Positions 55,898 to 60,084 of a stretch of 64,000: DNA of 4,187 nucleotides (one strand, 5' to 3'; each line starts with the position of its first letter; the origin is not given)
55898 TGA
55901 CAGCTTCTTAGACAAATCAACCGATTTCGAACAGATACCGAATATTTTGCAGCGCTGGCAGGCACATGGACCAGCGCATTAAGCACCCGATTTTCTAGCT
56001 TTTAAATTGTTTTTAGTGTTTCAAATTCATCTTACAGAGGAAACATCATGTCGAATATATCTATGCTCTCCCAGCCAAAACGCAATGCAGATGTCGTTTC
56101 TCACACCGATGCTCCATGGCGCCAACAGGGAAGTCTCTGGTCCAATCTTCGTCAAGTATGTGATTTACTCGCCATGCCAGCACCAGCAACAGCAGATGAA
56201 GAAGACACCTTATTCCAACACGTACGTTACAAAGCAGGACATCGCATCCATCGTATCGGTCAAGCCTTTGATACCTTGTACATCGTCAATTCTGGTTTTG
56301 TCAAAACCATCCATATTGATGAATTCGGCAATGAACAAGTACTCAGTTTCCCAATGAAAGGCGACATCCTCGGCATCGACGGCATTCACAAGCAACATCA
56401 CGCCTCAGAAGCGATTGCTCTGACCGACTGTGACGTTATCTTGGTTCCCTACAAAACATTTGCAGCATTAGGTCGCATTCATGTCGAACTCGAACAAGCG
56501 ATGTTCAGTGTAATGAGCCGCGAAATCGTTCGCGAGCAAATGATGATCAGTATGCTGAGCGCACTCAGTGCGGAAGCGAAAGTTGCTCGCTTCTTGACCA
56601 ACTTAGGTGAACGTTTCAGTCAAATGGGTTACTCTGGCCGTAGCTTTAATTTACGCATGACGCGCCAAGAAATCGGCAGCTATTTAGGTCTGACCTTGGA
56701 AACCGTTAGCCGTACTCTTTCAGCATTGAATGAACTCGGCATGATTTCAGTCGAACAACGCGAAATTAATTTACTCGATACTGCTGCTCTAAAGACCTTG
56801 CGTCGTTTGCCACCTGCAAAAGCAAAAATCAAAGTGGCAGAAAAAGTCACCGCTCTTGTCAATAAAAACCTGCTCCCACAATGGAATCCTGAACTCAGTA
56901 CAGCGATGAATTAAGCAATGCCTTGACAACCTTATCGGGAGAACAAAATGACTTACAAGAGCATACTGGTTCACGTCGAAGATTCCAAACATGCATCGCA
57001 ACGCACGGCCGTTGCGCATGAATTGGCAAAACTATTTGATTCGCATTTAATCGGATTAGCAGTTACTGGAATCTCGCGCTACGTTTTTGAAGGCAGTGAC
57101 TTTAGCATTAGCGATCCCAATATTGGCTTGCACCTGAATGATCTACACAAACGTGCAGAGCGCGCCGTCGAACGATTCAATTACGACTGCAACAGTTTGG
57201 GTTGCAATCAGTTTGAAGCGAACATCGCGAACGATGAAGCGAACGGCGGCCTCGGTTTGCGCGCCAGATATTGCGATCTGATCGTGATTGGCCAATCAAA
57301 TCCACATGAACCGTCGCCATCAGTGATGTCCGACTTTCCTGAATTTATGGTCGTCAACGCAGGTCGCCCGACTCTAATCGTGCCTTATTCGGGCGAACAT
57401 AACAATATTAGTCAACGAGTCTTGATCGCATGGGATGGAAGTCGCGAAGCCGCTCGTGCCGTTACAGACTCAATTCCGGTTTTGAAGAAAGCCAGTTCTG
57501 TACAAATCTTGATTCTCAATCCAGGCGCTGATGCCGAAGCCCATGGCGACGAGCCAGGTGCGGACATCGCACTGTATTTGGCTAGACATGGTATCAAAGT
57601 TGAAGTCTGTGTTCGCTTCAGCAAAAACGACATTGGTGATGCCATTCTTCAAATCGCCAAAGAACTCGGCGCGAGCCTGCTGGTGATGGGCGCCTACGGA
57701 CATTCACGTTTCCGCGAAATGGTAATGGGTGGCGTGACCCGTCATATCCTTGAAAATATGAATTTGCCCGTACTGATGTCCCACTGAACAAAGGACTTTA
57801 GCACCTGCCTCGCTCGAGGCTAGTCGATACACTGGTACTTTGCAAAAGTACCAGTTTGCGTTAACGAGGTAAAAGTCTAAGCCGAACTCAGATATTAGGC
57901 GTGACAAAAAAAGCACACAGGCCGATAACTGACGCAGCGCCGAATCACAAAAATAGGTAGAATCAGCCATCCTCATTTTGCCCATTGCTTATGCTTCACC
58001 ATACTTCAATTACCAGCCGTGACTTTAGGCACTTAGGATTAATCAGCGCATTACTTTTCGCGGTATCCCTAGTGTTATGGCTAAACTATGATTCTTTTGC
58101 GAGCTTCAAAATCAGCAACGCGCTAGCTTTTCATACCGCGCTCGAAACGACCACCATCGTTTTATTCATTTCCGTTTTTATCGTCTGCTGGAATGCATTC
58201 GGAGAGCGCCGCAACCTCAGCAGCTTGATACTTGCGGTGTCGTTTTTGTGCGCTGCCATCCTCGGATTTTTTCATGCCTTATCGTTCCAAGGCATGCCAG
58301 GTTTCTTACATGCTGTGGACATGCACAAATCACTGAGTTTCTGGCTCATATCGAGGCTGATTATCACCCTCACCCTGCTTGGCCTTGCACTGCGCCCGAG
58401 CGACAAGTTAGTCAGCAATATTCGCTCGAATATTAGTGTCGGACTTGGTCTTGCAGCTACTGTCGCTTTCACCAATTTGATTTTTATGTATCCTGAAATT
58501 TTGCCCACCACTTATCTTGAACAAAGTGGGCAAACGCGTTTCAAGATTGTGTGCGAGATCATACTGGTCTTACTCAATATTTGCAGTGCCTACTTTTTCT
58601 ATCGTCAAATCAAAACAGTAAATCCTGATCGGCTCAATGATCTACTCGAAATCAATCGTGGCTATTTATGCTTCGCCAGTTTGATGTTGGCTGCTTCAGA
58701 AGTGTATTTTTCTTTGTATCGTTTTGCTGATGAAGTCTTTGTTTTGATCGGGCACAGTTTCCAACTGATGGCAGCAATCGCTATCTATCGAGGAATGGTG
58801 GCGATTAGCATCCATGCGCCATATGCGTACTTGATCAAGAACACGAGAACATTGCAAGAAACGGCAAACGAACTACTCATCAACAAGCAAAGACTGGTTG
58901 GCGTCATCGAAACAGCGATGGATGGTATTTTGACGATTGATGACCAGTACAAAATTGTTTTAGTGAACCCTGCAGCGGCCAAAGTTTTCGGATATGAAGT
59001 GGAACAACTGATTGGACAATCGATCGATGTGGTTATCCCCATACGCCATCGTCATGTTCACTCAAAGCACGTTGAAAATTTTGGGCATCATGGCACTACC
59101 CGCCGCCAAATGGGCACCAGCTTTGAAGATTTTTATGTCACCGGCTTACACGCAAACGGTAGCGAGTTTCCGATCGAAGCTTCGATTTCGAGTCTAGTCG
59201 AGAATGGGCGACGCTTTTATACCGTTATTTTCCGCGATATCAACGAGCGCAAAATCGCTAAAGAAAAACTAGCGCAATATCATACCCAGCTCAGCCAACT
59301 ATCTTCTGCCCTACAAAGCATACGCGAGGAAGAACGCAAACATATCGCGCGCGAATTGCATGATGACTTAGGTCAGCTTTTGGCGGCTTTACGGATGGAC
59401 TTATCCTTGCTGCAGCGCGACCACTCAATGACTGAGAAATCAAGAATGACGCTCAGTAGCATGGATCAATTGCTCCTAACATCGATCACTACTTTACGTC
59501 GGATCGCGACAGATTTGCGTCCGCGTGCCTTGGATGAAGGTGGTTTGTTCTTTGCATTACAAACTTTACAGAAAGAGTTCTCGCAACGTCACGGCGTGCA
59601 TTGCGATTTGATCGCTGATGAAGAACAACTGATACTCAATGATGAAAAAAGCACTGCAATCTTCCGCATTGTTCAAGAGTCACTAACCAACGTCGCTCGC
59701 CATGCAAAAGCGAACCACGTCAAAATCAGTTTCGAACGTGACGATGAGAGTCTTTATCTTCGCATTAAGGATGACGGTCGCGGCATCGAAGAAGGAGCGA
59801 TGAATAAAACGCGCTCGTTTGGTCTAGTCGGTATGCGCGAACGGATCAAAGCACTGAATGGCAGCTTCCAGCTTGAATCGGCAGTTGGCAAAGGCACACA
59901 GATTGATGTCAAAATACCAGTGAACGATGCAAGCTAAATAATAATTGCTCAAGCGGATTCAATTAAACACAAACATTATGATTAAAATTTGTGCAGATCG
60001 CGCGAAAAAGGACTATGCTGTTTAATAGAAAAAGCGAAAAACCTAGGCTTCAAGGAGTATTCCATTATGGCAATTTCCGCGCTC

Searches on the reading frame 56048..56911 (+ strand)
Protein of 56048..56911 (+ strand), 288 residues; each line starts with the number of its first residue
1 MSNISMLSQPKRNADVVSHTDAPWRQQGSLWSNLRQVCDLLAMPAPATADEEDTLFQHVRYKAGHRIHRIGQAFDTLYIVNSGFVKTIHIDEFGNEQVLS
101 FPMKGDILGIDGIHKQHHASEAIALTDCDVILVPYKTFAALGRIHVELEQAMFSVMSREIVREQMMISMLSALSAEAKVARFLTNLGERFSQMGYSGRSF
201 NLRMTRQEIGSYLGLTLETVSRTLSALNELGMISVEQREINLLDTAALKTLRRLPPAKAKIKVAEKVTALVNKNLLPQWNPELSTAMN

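Call 3: search_protein_families(library=pfam, proteins=[window:56048-56911:+], max_evalue=1)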
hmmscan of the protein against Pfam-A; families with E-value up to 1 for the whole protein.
window:56048-56911:+ (288 aa): 14 families
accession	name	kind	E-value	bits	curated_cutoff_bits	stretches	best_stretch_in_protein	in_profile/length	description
PF13545.12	HTH_Crp_2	-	7.5e-18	64.7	27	1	178-250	2-69/70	Crp-like helix-turn-helix domain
PF00027.35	cNMP_binding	-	2e-15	56.9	27.5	1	59-141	2-85/89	Cyclic nucleotide-binding domain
PF00325.26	Crp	-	2.7e-13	49.8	21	1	202-233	1-32/32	Bacterial regulatory proteins, crp family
PF12802.13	MarR_2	-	0.028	15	27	1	204-236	21-53/61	MarR family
PF04545.22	Sigma70_r4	-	0.038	14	24.1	1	204-223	21-40/50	Sigma-70, region 4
PF01047.28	MarR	-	0.039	14.3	24.6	1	204-238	18-52/59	MarR family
PF21234.2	Phosphatase-like_N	-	0.041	14.7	27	1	143-191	3-50/58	Protein-tyrosine-phosphatase-like, N-terminal domain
PF08279.18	HTH_11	-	0.044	14.1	25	1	204-232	16-44/55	HTH domain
PF25213.1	HVO_A0261_N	-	0.065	13.6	35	1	204-238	25-59/86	HVO_A0261 N-terminal domain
PF05732.17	RepL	-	0.075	13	20.3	1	201-236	73-108/164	Firmicute plasmid replication protein (RepL)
PF13384.12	HTH_23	-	0.086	13.1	24.6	1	203-231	17-45/50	Homeodomain-like domain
PF24034.1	DUF7343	-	0.097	13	27.6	1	203-234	18-49/62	Domain of unknown function (DUF7343)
PF01978.25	TrmB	-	0.19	12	25.6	1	204-239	23-58/68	Sugar-specific transcriptional regulator TrmB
PF09339.16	HTH_IclR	-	0.2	11.9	22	0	204-234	19-49/52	IclR helix-turn-helix domain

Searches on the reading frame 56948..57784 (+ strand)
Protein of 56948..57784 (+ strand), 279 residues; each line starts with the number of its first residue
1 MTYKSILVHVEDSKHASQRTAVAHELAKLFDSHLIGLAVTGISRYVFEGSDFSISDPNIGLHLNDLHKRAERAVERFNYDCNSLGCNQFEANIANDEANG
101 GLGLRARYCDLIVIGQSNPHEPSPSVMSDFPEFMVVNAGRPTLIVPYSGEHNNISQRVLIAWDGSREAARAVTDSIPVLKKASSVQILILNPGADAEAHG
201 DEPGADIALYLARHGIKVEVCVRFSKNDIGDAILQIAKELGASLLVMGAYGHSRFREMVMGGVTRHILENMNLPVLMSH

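Call 3: search_protein_families(library=pfam, proteins=[window:56948-57784:+], max_evalue=1)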
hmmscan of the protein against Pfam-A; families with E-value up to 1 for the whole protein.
window:56948-57784:+ (279 aa): 1 family
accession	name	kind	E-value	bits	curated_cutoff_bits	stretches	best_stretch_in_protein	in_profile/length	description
PF00582.32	Usp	-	4.4e-16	60.2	24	1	156-277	3-139/141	Universal stress protein family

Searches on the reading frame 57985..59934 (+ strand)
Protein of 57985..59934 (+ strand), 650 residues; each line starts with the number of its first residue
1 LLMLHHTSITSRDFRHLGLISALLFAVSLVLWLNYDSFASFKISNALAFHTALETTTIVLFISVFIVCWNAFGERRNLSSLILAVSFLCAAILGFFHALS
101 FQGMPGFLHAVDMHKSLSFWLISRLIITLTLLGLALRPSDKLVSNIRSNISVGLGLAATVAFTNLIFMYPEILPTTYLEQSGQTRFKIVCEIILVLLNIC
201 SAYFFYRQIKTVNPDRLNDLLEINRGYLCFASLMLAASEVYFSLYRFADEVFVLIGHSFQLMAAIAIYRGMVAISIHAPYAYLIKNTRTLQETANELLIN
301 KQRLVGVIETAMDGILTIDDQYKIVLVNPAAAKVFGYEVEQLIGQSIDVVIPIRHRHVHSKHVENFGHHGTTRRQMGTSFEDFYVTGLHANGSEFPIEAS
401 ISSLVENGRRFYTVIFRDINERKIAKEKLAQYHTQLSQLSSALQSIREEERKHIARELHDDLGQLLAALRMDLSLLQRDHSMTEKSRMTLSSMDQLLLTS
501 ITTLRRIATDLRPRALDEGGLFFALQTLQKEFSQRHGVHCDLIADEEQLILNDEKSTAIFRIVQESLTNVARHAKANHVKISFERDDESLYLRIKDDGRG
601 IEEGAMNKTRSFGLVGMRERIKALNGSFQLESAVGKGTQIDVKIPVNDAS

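Call 3: search_protein_families(library=pfam, proteins=[window:57985-59934:+], max_evalue=1)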
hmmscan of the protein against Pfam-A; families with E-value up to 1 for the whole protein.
window:57985-59934:+ (650 aa): 15 families
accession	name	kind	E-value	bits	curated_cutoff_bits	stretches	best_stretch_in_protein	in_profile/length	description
PF17159.10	MASE3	-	7.1e-46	157.1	31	1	43-279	3-226/226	Membrane-associated sensor domain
PF13426.13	PAS_9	-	6.3e-15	55.8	27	1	313-421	2-103/103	PAS domain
PF00989.32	PAS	-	8.2e-15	55.2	22.6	1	303-419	2-113/113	PAS fold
PF02518.31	HATPase_c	-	2.7e-14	54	26.4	1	556-646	3-109/111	Histidine kinase-, DNA gyrase B-, and HSP90-like ATPase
PF07730.19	HisKA_3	-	3.3e-13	50.4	24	1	450-516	1-68/68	Histidine kinase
PF13188.13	PAS_8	-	5.2e-08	33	21.8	1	303-353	2-49/65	PAS domain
PF08448.16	PAS_4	-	1.7e-07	31.9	23.1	1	310-423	3-109/110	PAS fold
PF24820.1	Diguanyl_cycl_sensor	-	9.5e-05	22.7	28.1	1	307-414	1-106/109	Diguanylate cyclase-like sensor domain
PF13581.12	HATPase_c_2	-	0.00019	21.8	27.4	1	551-603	24-80/127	Histidine kinase-like ATPase domain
PF13589.12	HATPase_c_3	-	0.0054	17.2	25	1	563-607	7-51/137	Histidine kinase-, DNA gyrase B-, and HSP90-like ATPase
PF06618.16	DUF1148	-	0.039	14.6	25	1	50-130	4-81/114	Protein of unknown function (DUF1148)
PF21370.4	PAS_GdpP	-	0.084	13.7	27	1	314-356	15-55/90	Cyclic-di-AMP phosphodiesterase GdpP-like, PAS domain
PF13380.12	CoA_binding_2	-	0.12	13.3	22.8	1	320-370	26-79/116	CoA binding domain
PF08447.18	PAS_3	-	0.12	13.1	25.6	1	325-411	2-83/89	PAS fold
PF17204.8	Sid-5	-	0.13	12.9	27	0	188-208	20-40/76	Sid-5 family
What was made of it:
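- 54786..59937 (+): Syntenic same-strand block upstream: NarL-type response regulator (54786-55418), single-domain response regulator (55608-55982), Crp/Fnr regulator (56048-56914), tandem-type Usp (56948-57787) and MASE3-PAS-HisKA_3 kinase (57985-59937). Pfam assignments are in call 3.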
